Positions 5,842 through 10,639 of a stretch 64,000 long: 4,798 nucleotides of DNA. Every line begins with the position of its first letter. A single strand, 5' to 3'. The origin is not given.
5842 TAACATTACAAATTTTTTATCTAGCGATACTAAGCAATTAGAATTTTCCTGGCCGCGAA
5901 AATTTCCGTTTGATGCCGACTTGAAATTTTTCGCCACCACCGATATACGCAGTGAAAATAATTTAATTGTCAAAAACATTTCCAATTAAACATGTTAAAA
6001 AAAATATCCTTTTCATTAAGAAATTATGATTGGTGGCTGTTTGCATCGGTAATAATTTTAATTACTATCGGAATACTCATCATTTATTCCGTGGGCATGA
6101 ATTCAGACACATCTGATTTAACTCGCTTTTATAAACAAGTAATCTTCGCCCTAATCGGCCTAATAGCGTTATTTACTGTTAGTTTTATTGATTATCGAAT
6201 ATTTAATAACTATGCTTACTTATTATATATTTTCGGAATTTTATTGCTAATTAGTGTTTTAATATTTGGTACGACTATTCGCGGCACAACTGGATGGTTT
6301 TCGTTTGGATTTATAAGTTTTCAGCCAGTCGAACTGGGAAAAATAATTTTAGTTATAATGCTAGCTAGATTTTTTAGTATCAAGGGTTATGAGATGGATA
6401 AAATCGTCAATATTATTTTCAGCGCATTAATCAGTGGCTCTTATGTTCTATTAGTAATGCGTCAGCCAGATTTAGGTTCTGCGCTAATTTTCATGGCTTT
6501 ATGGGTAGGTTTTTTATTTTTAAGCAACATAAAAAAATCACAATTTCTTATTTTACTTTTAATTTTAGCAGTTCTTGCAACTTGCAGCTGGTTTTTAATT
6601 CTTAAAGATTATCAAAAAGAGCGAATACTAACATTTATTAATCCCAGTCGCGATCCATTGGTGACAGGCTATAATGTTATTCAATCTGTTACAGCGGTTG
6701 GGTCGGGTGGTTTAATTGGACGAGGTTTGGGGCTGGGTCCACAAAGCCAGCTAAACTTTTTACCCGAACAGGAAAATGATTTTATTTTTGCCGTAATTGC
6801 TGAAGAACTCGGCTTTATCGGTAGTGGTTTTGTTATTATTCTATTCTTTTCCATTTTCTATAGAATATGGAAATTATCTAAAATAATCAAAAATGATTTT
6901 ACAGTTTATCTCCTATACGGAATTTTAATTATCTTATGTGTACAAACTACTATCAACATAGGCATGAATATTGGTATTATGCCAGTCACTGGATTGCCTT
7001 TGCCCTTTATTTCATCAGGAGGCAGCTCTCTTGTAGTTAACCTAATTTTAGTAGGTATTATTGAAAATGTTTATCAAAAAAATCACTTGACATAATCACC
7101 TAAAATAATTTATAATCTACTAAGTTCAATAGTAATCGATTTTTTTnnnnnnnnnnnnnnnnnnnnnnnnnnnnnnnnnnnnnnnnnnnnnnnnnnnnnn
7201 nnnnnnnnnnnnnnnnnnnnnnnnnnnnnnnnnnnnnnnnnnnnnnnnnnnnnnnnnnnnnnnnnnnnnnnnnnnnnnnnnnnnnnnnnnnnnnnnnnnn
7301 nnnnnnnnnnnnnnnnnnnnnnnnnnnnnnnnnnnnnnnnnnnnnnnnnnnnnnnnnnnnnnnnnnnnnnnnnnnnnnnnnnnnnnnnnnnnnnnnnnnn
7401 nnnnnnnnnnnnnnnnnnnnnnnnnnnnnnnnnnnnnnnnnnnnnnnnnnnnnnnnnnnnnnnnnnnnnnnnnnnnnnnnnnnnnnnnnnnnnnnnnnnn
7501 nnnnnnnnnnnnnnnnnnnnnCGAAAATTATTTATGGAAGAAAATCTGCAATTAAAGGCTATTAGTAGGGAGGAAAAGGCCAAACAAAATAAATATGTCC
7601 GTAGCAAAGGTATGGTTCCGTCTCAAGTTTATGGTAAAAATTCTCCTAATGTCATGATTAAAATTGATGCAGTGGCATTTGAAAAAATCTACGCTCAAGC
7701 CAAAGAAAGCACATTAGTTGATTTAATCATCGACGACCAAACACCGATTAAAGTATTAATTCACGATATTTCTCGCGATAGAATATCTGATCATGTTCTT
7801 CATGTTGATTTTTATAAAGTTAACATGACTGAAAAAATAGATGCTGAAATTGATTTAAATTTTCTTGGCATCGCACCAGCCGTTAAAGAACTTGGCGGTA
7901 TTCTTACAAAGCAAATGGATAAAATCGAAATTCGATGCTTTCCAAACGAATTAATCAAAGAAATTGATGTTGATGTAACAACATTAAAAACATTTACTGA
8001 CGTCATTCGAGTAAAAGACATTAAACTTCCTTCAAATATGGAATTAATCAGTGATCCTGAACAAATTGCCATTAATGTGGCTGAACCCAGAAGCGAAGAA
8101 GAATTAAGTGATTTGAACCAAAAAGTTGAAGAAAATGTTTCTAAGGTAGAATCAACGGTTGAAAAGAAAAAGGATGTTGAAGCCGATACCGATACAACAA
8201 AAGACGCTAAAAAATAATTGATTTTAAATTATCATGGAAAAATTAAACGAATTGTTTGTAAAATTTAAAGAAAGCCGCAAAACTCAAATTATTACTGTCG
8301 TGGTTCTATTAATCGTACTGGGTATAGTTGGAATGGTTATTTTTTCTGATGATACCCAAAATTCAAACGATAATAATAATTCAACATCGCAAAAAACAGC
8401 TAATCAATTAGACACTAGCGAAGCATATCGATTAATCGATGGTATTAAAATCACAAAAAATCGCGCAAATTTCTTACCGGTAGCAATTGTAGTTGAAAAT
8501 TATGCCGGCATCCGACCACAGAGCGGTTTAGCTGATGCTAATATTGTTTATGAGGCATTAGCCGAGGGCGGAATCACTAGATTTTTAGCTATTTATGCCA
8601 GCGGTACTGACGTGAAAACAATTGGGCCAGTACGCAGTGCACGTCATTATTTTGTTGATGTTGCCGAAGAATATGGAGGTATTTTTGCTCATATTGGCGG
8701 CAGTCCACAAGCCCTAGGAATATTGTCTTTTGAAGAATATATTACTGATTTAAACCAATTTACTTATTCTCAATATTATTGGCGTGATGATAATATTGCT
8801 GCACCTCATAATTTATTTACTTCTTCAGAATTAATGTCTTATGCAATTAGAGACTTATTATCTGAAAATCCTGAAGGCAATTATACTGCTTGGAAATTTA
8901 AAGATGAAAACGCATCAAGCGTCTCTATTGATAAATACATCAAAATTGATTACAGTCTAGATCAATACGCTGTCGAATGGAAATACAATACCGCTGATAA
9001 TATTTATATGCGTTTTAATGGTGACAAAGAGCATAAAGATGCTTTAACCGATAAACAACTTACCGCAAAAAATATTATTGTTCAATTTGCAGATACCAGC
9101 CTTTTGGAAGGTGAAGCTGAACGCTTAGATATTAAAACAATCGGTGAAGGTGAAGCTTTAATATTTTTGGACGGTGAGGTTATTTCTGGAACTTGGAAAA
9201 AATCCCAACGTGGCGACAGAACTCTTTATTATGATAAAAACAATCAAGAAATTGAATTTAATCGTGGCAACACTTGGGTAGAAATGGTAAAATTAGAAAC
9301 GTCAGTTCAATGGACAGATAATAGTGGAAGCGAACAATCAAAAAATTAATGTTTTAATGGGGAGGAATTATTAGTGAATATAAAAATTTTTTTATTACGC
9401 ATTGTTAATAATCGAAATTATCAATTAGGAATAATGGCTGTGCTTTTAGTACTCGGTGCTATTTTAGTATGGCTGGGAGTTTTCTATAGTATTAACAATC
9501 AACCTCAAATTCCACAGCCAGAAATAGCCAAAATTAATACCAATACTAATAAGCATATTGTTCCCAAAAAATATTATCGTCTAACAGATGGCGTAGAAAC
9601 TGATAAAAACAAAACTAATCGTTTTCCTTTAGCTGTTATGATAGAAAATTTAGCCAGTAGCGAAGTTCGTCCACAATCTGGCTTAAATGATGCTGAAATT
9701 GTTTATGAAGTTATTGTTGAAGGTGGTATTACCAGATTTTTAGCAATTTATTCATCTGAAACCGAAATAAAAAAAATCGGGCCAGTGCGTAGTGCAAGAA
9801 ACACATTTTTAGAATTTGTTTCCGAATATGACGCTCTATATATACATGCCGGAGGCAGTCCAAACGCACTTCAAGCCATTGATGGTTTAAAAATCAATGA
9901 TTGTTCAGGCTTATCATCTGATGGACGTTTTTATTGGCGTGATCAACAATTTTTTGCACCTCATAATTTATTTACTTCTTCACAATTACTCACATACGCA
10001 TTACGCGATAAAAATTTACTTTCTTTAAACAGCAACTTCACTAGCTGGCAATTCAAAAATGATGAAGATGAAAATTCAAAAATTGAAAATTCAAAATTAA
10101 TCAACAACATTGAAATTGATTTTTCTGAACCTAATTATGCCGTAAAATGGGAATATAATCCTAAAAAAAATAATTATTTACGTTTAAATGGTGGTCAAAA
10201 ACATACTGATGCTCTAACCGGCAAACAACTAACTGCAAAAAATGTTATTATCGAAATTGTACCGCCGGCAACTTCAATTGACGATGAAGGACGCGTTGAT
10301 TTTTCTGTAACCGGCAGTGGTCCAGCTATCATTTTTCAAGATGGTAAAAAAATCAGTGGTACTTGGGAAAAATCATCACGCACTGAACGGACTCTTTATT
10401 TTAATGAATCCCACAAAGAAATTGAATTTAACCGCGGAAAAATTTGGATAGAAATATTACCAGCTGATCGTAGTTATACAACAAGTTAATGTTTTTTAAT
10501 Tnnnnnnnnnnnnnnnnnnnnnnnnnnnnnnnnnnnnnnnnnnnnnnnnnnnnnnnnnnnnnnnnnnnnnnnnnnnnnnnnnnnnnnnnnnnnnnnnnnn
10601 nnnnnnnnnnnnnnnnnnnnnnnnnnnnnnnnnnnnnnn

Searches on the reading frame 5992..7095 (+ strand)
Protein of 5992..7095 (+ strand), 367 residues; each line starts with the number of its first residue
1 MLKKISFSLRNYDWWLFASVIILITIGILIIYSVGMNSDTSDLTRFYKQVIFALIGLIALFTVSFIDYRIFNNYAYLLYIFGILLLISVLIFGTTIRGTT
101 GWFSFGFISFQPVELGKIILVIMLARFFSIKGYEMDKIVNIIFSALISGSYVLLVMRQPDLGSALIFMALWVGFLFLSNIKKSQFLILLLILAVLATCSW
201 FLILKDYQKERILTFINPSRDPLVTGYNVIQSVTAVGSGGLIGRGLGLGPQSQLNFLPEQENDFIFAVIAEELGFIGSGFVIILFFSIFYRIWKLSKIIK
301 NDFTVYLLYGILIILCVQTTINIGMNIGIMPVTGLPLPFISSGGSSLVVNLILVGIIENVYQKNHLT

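Call 42: search_protein_families(library=pfam, proteins=[window:5992-7095:+], max_evalue=0.0001)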
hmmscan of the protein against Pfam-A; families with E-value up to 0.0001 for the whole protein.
window:5992-7095:+ (367 aa): 1 family
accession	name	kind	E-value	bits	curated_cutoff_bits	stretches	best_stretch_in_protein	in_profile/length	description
PF01098.24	FTSW_RODA_SPOVE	-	2.2e-92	310.2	26.4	1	16-364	4-354/356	Cell cycle protein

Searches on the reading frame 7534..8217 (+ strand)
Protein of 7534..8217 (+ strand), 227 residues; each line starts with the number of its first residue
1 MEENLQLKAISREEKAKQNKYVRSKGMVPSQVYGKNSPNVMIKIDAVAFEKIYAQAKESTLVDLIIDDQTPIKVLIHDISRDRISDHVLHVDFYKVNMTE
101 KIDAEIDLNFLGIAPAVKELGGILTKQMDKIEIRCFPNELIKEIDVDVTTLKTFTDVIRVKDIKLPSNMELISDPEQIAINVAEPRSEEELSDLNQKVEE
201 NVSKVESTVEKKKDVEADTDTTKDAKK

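Call 42: search_protein_families(library=pfam, proteins=[window:7534-8217:+], max_evalue=0.0001)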
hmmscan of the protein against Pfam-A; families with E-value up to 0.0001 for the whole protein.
window:7534-8217:+ (227 aa): 2 families
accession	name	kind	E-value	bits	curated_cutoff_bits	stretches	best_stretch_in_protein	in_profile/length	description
PF14693.11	Ribosomal_TL5_C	-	4.2e-20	72.3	27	1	101-186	1-84/84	Ribosomal protein TL5, C-terminal domain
PF01386.24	Ribosomal_L25p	-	5.2e-18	65.7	23.6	1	7-93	1-82/82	Ribosomal L25p family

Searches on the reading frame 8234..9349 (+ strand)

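Call 42: search_protein_families(library=pfam, proteins=[window:8234-9349:+], max_evalue=0.0001)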
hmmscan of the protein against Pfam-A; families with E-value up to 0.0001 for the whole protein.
window:8234-9349:+ (371 aa): 2 families
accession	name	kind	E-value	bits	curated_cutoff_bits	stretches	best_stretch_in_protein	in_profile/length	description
PF11258.13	DUF3048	-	5.4e-42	143.9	25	1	73-206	7-143/148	Protein of unknown function (DUF3048) N-terminal domain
PF17479.7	DUF3048_C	-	1.2e-30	106.6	25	1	236-349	1-114/114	Protein of unknown function (DUF3048) C-terminal domain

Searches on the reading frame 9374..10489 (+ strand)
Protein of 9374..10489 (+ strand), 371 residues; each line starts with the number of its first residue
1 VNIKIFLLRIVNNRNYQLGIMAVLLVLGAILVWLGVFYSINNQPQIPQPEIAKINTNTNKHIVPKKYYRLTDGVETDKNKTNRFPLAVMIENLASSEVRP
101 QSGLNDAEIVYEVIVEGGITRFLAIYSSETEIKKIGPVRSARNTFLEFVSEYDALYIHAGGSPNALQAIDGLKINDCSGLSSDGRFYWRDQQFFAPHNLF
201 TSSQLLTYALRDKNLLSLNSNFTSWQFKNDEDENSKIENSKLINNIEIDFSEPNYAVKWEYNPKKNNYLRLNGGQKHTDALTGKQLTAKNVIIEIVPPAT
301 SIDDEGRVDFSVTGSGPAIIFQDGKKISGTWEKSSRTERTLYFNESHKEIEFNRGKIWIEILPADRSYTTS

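Call 42: search_protein_families(library=pfam, proteins=[window:9374-10489:+], max_evalue=0.0001)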
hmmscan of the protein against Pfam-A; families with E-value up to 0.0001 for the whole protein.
window:9374-10489:+ (371 aa): 2 families
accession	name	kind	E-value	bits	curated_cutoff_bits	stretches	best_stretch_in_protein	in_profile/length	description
PF11258.13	DUF3048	-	1.8e-42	145.4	25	1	73-213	4-145/148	Protein of unknown function (DUF3048) N-terminal domain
PF17479.7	DUF3048_C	-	2.2e-30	105.8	25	1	246-359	1-114/114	Protein of unknown function (DUF3048) C-terminal domain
